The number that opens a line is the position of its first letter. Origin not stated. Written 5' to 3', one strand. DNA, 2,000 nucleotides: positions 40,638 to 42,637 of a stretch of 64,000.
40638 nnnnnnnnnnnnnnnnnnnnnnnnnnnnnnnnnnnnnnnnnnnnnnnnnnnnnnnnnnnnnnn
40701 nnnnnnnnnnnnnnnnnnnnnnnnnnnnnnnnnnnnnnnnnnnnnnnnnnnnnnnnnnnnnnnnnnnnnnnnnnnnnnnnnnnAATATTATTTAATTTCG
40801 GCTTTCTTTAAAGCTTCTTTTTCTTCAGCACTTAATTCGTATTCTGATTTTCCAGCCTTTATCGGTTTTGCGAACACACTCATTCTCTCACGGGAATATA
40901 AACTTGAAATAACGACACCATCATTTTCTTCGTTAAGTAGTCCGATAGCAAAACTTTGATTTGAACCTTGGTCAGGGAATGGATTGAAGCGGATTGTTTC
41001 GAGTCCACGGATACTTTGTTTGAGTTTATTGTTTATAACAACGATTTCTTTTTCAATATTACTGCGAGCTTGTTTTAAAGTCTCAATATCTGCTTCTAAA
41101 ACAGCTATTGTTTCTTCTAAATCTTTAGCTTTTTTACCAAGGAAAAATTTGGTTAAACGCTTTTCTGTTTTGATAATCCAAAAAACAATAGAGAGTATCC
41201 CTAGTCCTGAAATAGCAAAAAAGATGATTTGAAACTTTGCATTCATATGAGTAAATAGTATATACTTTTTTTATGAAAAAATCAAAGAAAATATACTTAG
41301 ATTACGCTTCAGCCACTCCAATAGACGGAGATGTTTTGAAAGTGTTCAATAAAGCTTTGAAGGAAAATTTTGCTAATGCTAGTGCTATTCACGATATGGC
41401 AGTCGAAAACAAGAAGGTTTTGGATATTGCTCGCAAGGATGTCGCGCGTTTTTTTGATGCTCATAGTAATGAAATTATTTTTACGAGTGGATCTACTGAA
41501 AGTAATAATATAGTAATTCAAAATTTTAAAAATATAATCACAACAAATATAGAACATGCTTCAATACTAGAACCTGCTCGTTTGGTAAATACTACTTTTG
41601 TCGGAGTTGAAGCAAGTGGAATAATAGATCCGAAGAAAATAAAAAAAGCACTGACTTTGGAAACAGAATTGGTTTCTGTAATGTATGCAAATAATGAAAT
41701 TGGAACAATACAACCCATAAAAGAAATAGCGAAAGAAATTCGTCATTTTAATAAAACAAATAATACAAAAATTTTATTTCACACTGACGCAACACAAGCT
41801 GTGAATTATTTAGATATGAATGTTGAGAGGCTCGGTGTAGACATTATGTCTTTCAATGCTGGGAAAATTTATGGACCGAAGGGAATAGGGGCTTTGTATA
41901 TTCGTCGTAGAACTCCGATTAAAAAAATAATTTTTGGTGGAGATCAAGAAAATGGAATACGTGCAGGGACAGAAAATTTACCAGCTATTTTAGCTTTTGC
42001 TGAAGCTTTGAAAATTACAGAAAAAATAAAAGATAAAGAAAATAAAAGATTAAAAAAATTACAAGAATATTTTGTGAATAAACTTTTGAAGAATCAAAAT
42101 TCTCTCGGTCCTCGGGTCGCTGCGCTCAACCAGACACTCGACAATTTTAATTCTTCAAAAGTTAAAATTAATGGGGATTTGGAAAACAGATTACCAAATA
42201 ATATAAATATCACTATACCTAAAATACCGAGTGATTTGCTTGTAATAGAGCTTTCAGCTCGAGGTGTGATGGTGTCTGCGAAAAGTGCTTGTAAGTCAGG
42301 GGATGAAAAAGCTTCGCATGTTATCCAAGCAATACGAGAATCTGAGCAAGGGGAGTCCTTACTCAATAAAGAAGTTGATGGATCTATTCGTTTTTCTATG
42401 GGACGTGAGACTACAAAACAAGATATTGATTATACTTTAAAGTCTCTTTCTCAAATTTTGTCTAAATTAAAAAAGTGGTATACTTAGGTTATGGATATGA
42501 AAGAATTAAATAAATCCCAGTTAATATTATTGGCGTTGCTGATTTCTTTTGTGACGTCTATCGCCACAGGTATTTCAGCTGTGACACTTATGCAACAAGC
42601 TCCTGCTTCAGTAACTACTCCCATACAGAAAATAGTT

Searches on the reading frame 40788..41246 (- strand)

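Call 56: search_protein_families(library=pfam, proteins=[window:40788-41246:-], max_evalue=0.0001)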
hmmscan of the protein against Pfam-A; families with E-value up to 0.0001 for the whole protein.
window:40788-41246:- (152 aa): 1 family
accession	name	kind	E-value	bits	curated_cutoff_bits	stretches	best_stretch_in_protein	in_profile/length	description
PF14584.11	DUF4446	-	4.3e-38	131.1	27.4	1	10-149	10-149/150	Protein of unknown function (DUF4446)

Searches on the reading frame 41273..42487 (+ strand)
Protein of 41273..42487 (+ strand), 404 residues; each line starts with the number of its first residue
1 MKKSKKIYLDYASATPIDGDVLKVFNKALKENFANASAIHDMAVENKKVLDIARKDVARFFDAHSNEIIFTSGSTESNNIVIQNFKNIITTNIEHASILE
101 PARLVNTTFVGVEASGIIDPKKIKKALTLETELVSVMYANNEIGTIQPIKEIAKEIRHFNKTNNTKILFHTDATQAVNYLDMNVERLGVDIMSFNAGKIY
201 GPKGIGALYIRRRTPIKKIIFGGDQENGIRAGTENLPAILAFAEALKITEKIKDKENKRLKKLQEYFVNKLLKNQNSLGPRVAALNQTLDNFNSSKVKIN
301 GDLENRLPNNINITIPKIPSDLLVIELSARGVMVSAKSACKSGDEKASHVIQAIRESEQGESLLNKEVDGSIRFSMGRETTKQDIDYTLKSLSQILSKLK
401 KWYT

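Call 7: search_protein_families(library=pfam, proteins=[window:41273-42487:+], max_evalue=0.001)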
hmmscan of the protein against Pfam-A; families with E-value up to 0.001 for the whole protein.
window:41273-42487:+ (404 aa): 1 family
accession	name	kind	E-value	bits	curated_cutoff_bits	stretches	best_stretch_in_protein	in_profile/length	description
PF00266.25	Aminotran_5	-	2.9e-60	204.7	21.5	1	7-296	1-318/371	Aminotransferase class-V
